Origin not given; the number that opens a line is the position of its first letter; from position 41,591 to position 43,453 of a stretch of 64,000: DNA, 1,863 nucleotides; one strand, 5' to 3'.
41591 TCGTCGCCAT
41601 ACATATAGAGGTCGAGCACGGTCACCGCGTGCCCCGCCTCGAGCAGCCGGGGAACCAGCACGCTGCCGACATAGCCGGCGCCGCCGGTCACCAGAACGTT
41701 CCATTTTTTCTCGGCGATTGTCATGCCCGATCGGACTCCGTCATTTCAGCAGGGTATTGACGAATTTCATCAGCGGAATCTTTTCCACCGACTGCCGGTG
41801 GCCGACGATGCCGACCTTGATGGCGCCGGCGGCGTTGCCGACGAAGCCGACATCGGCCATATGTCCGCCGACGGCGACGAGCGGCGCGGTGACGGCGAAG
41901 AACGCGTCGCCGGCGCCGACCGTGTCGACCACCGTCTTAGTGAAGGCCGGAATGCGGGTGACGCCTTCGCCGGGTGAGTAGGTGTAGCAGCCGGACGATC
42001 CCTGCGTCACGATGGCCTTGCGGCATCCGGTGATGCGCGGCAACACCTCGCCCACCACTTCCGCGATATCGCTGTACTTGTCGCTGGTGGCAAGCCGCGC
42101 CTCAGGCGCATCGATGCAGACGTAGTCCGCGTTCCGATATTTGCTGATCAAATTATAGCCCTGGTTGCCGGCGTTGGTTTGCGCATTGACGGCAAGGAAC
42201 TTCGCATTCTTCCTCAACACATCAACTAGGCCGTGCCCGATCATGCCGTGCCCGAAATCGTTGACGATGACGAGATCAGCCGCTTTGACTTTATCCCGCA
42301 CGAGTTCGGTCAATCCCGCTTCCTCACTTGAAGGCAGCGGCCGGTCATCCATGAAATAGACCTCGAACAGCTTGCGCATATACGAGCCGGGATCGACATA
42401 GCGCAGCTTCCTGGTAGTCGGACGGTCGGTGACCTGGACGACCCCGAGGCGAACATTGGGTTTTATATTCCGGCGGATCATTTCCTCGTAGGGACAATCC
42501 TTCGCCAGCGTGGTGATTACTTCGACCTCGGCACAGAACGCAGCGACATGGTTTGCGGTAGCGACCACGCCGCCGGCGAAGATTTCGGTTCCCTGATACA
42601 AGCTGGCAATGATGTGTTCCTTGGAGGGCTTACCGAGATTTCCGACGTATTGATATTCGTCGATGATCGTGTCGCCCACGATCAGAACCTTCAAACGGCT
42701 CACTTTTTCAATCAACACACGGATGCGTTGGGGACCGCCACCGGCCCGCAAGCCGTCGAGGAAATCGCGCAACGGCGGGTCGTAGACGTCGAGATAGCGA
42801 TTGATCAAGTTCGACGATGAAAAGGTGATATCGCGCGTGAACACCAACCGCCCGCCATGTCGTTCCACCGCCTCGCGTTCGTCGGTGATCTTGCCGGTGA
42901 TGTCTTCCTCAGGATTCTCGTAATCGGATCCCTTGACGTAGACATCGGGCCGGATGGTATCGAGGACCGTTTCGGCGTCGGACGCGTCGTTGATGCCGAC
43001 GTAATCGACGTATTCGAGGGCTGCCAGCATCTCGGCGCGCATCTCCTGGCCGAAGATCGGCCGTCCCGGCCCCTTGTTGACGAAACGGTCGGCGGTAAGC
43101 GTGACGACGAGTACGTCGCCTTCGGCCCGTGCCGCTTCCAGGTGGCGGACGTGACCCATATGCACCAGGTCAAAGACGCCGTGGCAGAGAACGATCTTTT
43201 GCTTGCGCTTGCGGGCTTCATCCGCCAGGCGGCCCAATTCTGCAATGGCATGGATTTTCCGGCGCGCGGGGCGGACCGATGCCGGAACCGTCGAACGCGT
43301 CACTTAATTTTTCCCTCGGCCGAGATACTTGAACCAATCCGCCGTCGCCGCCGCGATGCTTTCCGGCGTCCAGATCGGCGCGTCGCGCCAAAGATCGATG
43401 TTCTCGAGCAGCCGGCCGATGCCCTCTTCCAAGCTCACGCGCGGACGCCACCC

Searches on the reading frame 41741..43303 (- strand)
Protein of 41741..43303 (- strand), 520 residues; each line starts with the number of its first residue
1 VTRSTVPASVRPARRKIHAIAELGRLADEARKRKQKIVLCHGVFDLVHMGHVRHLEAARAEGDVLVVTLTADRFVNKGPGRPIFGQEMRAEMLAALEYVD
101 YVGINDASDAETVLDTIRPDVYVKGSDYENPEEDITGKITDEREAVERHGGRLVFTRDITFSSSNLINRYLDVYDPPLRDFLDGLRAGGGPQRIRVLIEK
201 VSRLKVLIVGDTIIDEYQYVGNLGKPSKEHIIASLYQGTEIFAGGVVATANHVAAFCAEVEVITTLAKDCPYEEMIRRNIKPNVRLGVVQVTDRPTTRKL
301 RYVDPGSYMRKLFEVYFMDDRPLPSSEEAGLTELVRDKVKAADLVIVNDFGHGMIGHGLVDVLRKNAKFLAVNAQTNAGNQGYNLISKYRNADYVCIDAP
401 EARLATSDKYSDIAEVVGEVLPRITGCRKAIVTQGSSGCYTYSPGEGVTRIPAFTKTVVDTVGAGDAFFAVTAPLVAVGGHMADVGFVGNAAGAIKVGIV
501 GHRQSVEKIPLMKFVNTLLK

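Call 58: search_protein_families(library=pfam, proteins=[window:41741-43303:-], max_evalue=0.00001)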
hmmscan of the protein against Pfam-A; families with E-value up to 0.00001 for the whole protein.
window:41741-43303:- (520 aa): 2 families
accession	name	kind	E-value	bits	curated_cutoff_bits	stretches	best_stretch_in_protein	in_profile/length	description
PF00294.29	PfkB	-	1e-20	74.7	25.8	1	205-507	3-300/302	pfkB family carbohydrate kinase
PF01467.32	CTP_transf_like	-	5.9e-16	59.3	21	1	40-165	2-129/133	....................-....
